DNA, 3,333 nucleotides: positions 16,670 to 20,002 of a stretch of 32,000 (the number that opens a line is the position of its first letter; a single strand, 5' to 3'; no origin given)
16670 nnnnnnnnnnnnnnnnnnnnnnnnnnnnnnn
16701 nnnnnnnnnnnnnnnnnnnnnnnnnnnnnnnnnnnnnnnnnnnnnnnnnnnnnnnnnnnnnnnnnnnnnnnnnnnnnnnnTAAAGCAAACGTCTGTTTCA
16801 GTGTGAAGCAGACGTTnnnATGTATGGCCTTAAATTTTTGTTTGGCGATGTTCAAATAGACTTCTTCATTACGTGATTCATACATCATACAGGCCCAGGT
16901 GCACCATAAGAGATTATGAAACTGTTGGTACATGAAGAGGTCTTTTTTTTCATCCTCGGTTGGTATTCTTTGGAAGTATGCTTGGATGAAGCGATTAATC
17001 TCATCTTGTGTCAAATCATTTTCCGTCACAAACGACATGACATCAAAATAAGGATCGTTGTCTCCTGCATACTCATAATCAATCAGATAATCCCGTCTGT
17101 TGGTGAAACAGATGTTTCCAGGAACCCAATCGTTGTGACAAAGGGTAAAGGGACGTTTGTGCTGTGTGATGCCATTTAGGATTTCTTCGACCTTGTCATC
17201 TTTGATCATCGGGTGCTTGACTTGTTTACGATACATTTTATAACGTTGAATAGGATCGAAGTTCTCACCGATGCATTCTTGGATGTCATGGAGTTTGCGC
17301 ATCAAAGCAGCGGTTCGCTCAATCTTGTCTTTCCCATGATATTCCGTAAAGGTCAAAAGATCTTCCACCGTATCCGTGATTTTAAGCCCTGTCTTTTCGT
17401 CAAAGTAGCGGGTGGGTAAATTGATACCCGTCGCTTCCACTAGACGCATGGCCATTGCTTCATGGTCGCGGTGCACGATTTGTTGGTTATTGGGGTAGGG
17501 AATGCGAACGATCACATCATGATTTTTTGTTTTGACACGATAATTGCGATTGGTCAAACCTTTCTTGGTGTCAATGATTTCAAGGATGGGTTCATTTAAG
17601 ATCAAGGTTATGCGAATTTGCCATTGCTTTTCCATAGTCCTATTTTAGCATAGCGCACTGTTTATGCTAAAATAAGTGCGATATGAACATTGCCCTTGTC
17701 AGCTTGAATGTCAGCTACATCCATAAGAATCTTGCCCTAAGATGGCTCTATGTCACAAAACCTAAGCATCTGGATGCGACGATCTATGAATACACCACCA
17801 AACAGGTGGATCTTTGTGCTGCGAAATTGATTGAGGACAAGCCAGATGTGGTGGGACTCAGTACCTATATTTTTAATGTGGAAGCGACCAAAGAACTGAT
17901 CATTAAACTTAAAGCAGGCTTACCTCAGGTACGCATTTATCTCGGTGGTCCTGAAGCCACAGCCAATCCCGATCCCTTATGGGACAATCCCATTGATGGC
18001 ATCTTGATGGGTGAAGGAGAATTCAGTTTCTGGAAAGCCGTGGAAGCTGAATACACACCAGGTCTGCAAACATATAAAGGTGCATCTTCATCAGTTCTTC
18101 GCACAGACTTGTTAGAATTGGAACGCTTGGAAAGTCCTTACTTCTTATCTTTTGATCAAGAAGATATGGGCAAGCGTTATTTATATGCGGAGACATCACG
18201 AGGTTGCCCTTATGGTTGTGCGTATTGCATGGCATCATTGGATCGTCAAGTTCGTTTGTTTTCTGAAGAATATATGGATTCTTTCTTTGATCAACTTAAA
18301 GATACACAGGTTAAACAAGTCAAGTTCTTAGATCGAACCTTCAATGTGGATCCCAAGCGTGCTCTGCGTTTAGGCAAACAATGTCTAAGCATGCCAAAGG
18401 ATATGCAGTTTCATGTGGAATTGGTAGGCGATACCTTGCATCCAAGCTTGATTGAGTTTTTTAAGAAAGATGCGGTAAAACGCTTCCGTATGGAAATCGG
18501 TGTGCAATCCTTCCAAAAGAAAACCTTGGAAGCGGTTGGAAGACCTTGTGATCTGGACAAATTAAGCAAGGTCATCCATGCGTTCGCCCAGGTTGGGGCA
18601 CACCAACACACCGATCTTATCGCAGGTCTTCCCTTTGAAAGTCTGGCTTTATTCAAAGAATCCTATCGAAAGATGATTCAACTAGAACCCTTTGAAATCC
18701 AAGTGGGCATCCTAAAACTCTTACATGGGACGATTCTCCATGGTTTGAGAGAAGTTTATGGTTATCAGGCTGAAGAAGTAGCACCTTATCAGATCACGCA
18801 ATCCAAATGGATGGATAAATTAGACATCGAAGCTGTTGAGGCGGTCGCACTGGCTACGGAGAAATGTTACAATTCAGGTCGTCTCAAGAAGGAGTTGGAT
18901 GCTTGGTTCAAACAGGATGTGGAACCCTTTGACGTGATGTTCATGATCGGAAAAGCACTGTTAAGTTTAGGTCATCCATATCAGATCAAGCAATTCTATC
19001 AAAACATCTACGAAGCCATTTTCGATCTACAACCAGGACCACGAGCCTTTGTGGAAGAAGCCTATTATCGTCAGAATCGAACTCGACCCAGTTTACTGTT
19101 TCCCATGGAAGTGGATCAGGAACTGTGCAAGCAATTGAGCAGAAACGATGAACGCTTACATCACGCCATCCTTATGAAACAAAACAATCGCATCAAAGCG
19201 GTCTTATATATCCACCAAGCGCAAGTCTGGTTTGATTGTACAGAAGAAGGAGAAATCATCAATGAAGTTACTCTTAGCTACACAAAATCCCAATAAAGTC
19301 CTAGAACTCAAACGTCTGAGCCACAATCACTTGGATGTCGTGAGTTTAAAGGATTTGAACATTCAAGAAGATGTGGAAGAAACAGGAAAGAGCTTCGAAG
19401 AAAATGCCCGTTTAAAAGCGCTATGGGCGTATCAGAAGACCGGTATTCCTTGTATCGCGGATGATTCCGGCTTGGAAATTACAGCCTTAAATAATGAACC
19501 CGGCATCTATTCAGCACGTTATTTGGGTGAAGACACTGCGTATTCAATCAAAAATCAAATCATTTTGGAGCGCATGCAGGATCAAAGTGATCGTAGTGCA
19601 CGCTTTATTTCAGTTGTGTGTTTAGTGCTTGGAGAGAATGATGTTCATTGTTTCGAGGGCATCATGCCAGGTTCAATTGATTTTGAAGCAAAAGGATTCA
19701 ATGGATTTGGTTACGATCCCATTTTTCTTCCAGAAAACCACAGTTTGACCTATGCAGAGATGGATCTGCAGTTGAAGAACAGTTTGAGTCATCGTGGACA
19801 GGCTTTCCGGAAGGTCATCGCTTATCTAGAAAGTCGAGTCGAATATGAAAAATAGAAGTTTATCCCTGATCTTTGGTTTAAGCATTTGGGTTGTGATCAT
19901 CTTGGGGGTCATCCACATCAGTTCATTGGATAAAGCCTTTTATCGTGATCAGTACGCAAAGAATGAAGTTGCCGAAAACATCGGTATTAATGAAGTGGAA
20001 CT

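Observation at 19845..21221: Single-polypeptide fusion of a DUF1461/TIGR01906 (Lit-like) domain and a TraX-like acyltransferase domain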

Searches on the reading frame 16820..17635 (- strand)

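Call 30: search_protein_families(library=pfam, proteins=[window:16820-17635:-], max_evalue=0.001)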
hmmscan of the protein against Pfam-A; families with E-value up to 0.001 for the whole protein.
window:16820-17635:- (272 aa): 2 families
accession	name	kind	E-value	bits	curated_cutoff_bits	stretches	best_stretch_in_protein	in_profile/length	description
PF01636.29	APH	-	4e-16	60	23.2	1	25-223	7-228/239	Phosphotransferase enzyme family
PF01633.27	Choline_kinase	-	1e-12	48.5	29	1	24-269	5-297/300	Choline/ethanolamine kinase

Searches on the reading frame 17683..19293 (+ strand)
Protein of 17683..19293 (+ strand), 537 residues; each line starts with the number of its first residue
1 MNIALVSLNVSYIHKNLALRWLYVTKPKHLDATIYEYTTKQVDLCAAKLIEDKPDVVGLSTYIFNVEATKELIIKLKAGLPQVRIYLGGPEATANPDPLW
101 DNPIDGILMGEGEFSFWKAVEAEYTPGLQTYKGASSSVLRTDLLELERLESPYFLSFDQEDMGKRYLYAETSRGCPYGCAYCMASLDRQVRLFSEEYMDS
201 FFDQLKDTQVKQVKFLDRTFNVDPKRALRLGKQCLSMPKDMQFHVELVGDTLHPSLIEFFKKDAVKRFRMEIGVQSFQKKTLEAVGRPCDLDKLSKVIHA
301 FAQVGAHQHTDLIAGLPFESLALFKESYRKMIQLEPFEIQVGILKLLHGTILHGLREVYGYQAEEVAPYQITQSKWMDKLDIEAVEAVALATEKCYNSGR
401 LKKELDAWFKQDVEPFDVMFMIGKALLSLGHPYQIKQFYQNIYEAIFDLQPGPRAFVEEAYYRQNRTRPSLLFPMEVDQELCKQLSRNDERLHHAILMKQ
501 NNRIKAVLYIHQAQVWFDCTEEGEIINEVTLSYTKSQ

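Call 30: search_protein_families(library=pfam, proteins=[window:17683-19293:+], max_evalue=0.001)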
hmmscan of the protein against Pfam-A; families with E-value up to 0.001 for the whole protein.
window:17683-19293:+ (537 aa): 3 families
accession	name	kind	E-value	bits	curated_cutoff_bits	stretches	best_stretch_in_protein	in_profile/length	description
PF04055.27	Radical_SAM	-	8.2e-14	52.6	29.5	1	171-329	3-164/166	Radical SAM superfamily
PF02310.24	B12-binding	-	6e-11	42.7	32.1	1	7-113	5-114/121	B12 binding domain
PF13311.11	DUF4080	-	5.7e-07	30.3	22.9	1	358-419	2-63/188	Protein of unknown function (DUF4080)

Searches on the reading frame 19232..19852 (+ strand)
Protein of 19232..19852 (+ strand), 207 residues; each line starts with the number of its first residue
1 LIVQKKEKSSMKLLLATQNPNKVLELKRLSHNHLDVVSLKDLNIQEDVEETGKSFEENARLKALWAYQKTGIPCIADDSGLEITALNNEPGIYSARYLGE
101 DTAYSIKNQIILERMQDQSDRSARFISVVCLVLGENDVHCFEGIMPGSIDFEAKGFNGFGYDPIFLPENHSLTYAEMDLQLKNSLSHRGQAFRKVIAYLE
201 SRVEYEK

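Call 30: search_protein_families(library=pfam, proteins=[window:19232-19852:+], max_evalue=0.001)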
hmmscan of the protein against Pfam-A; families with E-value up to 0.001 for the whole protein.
window:19232-19852:+ (207 aa): 1 family
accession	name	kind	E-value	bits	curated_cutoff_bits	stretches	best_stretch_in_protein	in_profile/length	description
PF01725.21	Ham1p_like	-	1.4e-62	211.4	22.5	1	13-197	1-185/186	Ham1 family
